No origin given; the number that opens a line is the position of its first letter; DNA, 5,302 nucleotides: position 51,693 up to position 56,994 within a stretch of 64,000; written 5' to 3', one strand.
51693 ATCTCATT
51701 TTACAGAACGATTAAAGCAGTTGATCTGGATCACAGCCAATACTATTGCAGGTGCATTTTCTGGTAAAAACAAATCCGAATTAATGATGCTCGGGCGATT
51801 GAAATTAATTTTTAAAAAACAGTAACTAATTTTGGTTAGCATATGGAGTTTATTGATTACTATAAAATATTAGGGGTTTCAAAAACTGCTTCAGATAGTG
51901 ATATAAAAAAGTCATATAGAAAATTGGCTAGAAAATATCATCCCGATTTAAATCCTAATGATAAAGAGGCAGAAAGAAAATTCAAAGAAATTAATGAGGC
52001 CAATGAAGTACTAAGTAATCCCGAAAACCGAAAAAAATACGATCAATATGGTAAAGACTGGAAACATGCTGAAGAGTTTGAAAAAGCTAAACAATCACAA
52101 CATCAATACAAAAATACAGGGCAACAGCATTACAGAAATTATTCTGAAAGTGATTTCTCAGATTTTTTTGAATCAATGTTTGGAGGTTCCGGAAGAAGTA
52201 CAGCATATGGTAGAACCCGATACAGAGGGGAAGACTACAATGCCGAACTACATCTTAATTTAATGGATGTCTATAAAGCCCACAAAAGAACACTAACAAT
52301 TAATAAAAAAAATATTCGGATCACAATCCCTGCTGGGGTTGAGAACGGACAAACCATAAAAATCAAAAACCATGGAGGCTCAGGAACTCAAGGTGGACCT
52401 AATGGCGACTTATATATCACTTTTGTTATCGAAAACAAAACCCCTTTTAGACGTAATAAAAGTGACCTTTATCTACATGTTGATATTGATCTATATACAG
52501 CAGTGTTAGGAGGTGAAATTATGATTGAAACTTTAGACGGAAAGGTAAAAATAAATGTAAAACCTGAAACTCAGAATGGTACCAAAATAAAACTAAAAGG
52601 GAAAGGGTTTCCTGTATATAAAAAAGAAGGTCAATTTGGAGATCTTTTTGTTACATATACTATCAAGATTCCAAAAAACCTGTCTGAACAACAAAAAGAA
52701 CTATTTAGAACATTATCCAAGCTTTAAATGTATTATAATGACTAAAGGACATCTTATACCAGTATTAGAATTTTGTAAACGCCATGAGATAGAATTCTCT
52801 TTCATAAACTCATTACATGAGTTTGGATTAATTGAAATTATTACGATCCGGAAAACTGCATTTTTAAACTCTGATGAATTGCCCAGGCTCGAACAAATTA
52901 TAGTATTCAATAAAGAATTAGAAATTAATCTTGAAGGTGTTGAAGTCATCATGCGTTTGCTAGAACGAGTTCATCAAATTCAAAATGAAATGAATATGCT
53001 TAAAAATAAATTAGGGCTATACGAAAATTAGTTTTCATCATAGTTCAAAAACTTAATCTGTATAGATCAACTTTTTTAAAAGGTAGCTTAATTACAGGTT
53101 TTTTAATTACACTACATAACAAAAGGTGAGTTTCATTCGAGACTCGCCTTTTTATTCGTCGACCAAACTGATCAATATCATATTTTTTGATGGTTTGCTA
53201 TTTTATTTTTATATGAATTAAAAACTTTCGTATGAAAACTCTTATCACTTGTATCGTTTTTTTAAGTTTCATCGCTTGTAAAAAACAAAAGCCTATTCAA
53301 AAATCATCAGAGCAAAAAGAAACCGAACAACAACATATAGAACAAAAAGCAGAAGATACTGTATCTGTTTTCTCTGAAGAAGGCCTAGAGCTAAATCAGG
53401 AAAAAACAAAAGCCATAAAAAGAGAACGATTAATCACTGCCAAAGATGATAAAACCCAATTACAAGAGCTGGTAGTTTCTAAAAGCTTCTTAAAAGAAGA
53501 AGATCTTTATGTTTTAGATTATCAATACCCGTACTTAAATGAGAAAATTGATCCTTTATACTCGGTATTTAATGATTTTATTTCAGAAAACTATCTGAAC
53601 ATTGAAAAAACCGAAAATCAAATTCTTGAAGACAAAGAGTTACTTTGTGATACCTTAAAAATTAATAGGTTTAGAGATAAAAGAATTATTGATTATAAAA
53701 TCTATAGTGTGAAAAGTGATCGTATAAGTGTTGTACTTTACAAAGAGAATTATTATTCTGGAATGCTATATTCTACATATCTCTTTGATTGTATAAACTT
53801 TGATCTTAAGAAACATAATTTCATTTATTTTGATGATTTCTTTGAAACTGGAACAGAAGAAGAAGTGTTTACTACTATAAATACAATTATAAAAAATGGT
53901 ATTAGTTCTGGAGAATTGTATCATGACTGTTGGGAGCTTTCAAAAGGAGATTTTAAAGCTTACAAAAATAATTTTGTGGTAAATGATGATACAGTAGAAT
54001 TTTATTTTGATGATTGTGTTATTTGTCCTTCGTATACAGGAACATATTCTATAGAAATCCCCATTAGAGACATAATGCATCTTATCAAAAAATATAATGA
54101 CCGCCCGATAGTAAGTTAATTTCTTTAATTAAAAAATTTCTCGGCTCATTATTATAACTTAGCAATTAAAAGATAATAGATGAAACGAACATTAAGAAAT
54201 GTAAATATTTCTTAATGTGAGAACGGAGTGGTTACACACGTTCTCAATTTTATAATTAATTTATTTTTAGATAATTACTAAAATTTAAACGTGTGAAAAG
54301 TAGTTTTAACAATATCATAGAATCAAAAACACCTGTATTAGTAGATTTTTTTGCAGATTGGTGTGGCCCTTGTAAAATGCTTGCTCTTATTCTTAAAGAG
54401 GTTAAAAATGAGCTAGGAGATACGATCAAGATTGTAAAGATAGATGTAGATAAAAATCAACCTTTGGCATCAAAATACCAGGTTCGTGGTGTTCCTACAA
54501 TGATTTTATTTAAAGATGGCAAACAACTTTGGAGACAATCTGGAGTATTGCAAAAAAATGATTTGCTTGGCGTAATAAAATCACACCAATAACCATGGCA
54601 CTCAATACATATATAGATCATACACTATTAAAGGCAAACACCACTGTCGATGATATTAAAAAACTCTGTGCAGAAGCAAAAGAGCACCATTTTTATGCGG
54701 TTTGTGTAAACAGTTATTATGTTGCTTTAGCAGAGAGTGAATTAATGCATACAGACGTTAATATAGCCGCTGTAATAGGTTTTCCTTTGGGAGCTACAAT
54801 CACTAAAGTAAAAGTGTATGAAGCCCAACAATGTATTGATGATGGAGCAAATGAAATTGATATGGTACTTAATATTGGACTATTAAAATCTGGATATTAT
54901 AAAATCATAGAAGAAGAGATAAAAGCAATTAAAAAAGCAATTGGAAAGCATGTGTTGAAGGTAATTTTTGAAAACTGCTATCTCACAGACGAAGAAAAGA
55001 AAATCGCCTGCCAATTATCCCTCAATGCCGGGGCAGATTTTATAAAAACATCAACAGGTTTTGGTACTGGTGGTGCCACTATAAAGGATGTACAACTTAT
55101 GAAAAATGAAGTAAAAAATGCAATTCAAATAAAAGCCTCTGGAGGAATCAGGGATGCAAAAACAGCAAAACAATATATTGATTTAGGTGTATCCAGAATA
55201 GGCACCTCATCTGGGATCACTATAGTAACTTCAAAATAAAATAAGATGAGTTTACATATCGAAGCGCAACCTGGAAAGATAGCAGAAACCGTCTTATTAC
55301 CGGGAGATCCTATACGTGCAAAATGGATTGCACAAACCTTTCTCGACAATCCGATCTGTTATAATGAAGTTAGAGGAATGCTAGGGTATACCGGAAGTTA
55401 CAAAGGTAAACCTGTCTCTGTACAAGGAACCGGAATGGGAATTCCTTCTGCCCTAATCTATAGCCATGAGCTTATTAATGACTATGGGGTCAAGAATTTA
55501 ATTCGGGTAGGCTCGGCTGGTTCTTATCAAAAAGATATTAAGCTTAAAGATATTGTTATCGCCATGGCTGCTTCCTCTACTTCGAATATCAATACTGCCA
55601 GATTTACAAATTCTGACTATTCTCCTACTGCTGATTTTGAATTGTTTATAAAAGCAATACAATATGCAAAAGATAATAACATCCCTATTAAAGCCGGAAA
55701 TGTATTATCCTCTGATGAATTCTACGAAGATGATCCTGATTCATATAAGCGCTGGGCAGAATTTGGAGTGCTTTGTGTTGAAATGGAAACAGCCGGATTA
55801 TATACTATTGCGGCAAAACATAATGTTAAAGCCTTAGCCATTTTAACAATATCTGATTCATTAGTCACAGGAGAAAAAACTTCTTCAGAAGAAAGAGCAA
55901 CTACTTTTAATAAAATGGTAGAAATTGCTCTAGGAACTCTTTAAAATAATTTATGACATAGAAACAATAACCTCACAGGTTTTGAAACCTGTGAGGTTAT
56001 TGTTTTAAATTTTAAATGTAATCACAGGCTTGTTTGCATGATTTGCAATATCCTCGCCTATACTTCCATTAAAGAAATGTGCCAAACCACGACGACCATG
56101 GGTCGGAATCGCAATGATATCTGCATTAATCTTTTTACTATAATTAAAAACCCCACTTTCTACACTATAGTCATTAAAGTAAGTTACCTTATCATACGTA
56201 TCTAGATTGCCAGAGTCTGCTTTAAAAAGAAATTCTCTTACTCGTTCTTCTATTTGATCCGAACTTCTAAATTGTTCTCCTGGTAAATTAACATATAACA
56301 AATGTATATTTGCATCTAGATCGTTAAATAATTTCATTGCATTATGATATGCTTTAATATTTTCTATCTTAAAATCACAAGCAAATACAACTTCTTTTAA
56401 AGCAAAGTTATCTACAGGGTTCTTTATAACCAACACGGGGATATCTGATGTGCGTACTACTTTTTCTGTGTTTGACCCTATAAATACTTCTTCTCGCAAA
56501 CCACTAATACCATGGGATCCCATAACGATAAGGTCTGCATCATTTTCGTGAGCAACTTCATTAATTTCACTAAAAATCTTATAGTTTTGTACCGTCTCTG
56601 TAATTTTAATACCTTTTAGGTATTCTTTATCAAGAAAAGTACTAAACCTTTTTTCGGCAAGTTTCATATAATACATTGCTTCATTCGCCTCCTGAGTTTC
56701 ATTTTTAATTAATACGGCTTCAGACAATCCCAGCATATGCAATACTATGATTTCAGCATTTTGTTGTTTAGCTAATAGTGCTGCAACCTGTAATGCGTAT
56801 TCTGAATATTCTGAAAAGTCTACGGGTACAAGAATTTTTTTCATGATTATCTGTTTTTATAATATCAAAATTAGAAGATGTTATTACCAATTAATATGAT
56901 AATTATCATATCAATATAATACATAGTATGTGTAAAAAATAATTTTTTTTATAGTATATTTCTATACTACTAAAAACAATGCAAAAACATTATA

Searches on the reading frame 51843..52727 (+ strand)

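Call 41: search_protein_families(library=pfam, proteins=[window:51843-52727:+], max_evalue=0.001)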
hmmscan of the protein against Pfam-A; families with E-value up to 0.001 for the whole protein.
window:51843-52727:+ (294 aa): 2 families
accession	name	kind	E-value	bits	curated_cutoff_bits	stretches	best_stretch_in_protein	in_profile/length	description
PF01556.23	DnaJ_C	-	1.8e-43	148.6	26.6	1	133-277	2-152/152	DnaJ C terminal domain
PF00226.36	DnaJ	-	1.6e-28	99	27.8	1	5-67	1-63/63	DnaJ domain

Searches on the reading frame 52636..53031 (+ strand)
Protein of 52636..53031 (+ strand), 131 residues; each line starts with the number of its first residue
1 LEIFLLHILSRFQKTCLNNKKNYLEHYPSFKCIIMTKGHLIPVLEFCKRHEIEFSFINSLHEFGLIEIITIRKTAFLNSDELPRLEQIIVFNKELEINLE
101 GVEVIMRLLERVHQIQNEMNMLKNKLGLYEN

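Call 41: search_protein_families(library=pfam, proteins=[window:52636-53031:+], max_evalue=0.001)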
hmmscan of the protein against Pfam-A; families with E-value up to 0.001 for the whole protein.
window:52636-53031:+ (131 aa): 1 family
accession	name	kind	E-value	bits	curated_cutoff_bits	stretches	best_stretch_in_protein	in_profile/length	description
PF13591.12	MerR_2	-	2.4e-22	79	29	1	42-124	2-84/84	MerR HTH family regulatory protein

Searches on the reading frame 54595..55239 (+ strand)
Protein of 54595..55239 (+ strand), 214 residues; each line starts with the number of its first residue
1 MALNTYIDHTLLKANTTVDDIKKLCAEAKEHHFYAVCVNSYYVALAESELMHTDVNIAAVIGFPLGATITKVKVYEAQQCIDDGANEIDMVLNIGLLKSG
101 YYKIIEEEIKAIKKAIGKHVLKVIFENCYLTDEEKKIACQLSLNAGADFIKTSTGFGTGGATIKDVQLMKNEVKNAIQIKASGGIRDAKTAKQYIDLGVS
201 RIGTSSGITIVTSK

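Call 12: search_protein_families(library=pfam, proteins=[window:54595-55239:+], max_evalue=0.001)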
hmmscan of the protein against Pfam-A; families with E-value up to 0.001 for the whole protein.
window:54595-55239:+ (214 aa): 1 family
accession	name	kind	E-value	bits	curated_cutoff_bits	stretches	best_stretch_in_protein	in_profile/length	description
PF01791.15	DeoC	-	9.2e-22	78.2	23.8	1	6-199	5-212/229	DeoC/LacD family aldolase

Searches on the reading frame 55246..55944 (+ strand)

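Call 12: search_protein_families(library=pfam, proteins=[window:55246-55944:+], max_evalue=0.001)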
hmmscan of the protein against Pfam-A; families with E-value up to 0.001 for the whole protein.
window:55246-55944:+ (232 aa): 1 family
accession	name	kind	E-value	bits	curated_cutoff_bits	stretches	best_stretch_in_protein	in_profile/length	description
PF01048.26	PNP_UDP_1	-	9.4e-44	150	25.1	1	16-224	3-220/233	Phosphorylase superfamily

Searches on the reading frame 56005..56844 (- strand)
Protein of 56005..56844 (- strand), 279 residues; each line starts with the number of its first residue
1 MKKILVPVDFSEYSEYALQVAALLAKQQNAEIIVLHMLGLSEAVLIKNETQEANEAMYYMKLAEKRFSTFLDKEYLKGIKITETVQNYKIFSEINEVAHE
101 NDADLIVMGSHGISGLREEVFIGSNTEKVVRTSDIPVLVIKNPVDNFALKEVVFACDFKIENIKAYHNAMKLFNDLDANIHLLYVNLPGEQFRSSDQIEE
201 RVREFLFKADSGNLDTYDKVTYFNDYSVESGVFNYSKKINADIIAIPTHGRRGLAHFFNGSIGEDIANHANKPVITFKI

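Call 41: search_protein_families(library=pfam, proteins=[window:56005-56844:-], max_evalue=0.001)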
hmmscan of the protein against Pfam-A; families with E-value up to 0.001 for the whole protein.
window:56005-56844:- (279 aa): 1 family
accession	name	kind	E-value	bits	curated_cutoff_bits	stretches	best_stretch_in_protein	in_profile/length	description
PF00582.32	Usp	-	1.8e-45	155.4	24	2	1-141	1-141/141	Universal stress protein family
